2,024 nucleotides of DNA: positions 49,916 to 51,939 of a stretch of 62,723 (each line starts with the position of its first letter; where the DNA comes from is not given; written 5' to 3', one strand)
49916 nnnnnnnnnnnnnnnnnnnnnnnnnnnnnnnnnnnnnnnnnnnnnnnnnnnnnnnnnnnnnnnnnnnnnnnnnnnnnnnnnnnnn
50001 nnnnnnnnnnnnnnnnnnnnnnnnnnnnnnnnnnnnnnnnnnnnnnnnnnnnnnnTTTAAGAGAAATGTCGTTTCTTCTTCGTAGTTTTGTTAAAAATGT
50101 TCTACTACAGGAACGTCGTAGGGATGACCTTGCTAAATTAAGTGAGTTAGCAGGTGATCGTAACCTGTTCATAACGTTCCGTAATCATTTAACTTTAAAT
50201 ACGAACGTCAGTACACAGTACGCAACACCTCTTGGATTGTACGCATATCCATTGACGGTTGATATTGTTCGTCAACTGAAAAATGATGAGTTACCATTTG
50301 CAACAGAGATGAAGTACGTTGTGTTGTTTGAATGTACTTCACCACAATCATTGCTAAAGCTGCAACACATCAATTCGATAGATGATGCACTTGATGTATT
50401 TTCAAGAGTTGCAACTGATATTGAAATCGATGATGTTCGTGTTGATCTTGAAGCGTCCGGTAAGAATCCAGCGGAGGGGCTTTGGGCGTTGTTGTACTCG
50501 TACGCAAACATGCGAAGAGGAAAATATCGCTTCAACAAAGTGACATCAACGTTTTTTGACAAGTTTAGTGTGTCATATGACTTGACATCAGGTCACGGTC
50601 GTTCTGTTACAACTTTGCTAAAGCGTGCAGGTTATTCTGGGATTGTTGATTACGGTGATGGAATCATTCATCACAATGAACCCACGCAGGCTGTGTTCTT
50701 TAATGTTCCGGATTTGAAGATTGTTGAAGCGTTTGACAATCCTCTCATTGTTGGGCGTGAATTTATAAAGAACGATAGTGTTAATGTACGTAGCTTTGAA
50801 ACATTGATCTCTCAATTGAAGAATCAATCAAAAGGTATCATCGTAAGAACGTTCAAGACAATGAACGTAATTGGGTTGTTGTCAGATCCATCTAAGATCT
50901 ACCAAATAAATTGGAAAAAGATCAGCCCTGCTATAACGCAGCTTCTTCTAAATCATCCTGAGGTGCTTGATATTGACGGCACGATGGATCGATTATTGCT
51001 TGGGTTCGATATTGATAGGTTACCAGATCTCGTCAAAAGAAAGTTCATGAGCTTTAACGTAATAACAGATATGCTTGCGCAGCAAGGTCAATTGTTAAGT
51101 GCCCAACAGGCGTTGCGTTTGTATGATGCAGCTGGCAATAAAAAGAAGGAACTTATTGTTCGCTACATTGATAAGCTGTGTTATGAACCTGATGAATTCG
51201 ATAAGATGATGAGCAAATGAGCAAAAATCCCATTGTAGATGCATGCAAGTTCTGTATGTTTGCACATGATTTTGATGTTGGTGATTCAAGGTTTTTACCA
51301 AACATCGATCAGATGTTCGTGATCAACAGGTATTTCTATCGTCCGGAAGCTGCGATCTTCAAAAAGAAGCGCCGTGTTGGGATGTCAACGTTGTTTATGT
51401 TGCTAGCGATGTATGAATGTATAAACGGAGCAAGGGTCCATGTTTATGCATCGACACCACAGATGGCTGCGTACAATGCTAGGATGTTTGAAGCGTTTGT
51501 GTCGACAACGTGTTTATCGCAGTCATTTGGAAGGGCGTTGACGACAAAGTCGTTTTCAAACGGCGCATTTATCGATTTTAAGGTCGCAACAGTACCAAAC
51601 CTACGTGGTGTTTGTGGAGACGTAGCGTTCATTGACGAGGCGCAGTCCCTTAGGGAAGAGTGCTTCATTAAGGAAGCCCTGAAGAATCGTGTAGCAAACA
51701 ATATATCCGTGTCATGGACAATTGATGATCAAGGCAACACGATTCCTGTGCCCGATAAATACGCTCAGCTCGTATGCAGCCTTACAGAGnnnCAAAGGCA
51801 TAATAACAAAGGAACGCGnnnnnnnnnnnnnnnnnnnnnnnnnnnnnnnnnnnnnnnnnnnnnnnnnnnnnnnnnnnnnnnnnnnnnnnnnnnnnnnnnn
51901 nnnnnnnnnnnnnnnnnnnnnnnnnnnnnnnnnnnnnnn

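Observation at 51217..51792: Truncated paralog of the large terminase ATPase domain located 7.4 kb upstream of the real terminase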

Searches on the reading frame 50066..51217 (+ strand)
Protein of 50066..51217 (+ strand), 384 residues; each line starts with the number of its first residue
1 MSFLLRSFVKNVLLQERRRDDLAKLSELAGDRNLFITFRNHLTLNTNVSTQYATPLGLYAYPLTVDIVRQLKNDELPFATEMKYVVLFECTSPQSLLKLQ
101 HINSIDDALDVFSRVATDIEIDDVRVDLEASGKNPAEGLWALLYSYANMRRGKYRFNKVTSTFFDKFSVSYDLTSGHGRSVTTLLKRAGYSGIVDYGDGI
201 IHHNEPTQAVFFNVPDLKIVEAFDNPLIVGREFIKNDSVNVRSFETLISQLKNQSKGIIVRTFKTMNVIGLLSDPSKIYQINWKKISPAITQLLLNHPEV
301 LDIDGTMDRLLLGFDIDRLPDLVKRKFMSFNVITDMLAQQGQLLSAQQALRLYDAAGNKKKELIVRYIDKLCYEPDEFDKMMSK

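Call 4: search_protein_families(library=pfam, proteins=[window:50066-51217:+], max_evalue=1)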
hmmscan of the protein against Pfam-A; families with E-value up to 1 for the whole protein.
window:50066-51217:+ (384 aa): 0 families

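Call 5: search_protein_families(library=phrogs, proteins=[window:50066-51217:+], max_evalue=0.1)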
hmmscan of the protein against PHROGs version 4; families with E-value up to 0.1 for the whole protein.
window:50066-51217:+ (384 aa): 0 families

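Call 19: find_related_loci(query=window:50066-51217:+, collection=viral_contigs, flank=6000)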
Query window:50066-51217:+ (384 aa) in viral_contigs; peptide patterns used: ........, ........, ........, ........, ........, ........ (x = any residue, [..] = any of these).
4 stretches matched a pattern, but none encodes a relative of the query by tblastn (E <= 1e-3).

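Call 30: search_protein_families(library=ncbifam, proteins=[window:50066-51217:+], max_evalue=10)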
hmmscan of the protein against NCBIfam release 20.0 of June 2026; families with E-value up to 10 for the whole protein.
window:50066-51217:+ (384 aa): 0 families

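Call 31: search_protein_families(library=padloc, proteins=[window:50066-51217:+], max_evalue=10)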
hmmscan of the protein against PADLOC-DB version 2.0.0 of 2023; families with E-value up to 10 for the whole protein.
window:50066-51217:+ (384 aa): 0 families

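Call 58: find_homologous_proteins(query=window:50066-51217:+, max_evalue=0.001)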
Query window:50066-51217:+ (384 aa): 6 proteins with E <= 0.001 among 4101 candidates.
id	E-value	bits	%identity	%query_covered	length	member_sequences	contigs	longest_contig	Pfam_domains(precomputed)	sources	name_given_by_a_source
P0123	1.1e-251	852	100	100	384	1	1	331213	-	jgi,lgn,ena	-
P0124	4.6e-10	57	33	22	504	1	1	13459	-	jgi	jgi:hypothetical protein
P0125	3.2e-8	51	32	47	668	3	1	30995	-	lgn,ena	-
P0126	9.5e-8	50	31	46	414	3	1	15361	-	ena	-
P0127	5.3e-7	47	30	47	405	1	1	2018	-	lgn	-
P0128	1.4e-4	39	27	50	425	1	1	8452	-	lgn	-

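Call 66: find_encoding_contigs(protein=P0126, flank=7000, max_places=2)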
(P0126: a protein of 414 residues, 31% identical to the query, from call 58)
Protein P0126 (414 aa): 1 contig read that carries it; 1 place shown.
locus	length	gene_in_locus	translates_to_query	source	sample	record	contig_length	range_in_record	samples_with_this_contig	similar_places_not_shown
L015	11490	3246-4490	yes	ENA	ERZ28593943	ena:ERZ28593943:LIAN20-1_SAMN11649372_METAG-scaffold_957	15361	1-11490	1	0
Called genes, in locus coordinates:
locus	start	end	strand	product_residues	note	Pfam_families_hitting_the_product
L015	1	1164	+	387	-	?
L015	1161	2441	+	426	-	-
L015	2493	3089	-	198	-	PF04973:NMN_transporter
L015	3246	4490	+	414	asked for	-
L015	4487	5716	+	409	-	-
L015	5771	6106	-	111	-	PF09152:DUF1937 (weak)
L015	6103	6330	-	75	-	-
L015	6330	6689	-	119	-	-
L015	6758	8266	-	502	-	PF18127:NAMPT_N, PF04095:NAPRTase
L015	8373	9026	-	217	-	-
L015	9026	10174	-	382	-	PF01467:CTP_transf_like, PF00293:NUDIX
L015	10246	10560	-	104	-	-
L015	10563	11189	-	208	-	-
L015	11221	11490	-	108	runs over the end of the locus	-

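Call 67: find_encoding_contigs(protein=P0124, flank=7000, max_places=2)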
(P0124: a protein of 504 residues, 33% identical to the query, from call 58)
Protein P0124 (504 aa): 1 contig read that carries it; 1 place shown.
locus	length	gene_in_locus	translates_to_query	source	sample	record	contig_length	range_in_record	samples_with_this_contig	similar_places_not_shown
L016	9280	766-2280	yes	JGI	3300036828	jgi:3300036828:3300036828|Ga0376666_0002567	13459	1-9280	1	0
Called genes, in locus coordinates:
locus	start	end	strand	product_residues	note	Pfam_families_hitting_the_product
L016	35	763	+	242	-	-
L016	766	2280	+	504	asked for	-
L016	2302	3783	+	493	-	-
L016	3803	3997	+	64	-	-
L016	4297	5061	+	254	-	-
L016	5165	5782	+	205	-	-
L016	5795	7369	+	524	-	-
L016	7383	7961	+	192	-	-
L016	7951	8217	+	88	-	-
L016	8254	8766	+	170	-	PF12694:cpYpsA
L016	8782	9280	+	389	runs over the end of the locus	-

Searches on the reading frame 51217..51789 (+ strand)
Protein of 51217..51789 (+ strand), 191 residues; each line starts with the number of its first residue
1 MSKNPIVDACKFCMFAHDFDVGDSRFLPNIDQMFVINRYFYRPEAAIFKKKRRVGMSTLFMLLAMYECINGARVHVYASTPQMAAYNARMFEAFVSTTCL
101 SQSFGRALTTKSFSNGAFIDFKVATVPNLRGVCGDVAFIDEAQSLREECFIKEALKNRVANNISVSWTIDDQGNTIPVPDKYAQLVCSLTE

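Call 4: search_protein_families(library=pfam, proteins=[window:51217-51789:+], max_evalue=1)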
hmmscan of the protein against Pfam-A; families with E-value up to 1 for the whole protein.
window:51217-51789:+ (191 aa): 0 families

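Call 5: search_protein_families(library=phrogs, proteins=[window:51217-51789:+], max_evalue=0.1)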
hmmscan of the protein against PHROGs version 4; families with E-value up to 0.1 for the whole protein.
window:51217-51789:+ (191 aa): 0 families

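Call 7: find_homologous_proteins(query=window:51217-51789:+, max_evalue=0.01)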
Query window:51217-51789:+ (191 aa): 1 proteins with E <= 0.01 among 28 candidates.
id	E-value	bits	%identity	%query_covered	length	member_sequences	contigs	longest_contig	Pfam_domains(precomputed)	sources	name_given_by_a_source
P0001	8.4e-125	432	100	100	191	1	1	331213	-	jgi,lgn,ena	-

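Call 8: search_solved_structures(query=window:51217-51789:+, max_evalue=10, show_alignments=3)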
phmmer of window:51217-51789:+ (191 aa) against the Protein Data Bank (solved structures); distinct sequences matched with E-value up to 10: 0.

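Call 10: find_encoding_contigs(protein=P0001, flank=10000, max_places=5)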
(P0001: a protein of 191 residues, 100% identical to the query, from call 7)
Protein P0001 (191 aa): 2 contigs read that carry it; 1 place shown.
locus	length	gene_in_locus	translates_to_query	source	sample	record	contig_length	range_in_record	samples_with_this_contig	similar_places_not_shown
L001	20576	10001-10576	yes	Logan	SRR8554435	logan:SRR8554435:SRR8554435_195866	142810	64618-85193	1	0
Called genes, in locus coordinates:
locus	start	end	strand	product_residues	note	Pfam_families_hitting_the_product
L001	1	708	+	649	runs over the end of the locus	-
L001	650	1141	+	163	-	-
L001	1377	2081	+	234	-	PF01541:GIY-YIG (weak), PF07460:NUMOD3 (faint)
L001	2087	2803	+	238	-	-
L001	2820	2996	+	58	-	-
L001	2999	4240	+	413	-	-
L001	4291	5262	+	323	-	PF08722:Tn7_TnsA-like_N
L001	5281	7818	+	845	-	-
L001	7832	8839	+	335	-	PF07460:NUMOD3 (faint), PF08722:Tn7_TnsA-like_N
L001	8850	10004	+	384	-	-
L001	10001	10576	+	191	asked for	-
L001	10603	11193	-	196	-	-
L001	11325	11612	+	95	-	PF08722:Tn7_TnsA-like_N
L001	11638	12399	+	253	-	-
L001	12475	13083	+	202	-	-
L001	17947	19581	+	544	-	PF03237:Terminase_6N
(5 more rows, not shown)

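Call 16: search_protein_representatives(protein=window:51217-51789:+)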
Query: 191 residues. Proteins with E-value up to 0.001 (for the whole library): 2; up to 1e-10: 1; up to 1e-30: 1. The best 2 are listed.
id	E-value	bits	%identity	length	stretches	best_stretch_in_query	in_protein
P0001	2.7e-125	431.5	100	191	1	1-191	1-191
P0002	4.1e-06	43.2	32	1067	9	35-80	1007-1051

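Call 27: predict_structure(protein=window:51217-51789:+)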
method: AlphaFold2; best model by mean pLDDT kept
length: 191 residues; sequences in the alignment: 1
mean_pLDDT: 35.3   pTM: 0.33
mean pLDDT of the five models: 35.3, 34.8, 32.6, 32.0, 31.9
residues with pLDDT >= 90: 0; 70-90: 0; 50-70: 12; < 50: 179
segments of 3 or more residues with pLDDT < 50: 1-80, 94-191
pLDDT, mean of each block of 10 residues (from residue 1): 26 22 25 28 27 36 46 46 52 48 40 41 39 40 40 25 30 37 25 23
secondary structure, 60 per line:
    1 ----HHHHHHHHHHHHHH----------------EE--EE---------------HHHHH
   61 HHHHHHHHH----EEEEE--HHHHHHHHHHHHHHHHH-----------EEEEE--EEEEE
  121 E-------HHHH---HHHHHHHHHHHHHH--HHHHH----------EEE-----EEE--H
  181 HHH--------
elements in order: H5-18 H56-69 E74-78 H81-97 E109-113 E116-121 H129-132 H136-149 H152-156 E167-169 E175-177 H180-183

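Call 30: search_protein_families(library=ncbifam, proteins=[window:51217-51789:+], max_evalue=10)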
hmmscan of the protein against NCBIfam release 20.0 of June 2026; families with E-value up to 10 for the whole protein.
window:51217-51789:+ (191 aa): 1 family
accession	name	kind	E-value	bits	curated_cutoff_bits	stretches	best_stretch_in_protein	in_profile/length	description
NF038275.1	Myrrnad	domain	0.075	12.9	40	1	156-178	37-57/81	MyrrNad domain-containing protein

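Call 31: search_protein_families(library=padloc, proteins=[window:51217-51789:+], max_evalue=10)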
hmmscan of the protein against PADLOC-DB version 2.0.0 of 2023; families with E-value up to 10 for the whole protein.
window:51217-51789:+ (191 aa): 0 families

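Call 40: search_dna_similar(query=window:51217-51789:+, collection=phages, mode=protein, max_evalue=10, max_rows=25)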
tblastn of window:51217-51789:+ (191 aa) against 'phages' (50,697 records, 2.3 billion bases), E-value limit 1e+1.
Records with a match: 1; places in all: 1; records where one place covers at least 80% of the query: 0.
Best place of each record, by identity: <60% 1.
By first word of the organism name: Acinetobacter 1.
By host as written in the record: Acinetobacter beijerinckii 1.
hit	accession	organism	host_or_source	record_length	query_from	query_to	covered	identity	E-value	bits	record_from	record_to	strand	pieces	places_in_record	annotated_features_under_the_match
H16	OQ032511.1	Acinetobacter phage nACB1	Acinetobacter beijerinckii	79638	68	177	58%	27.0%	3e+0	34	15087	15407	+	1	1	putative tail withlytic transglycosylase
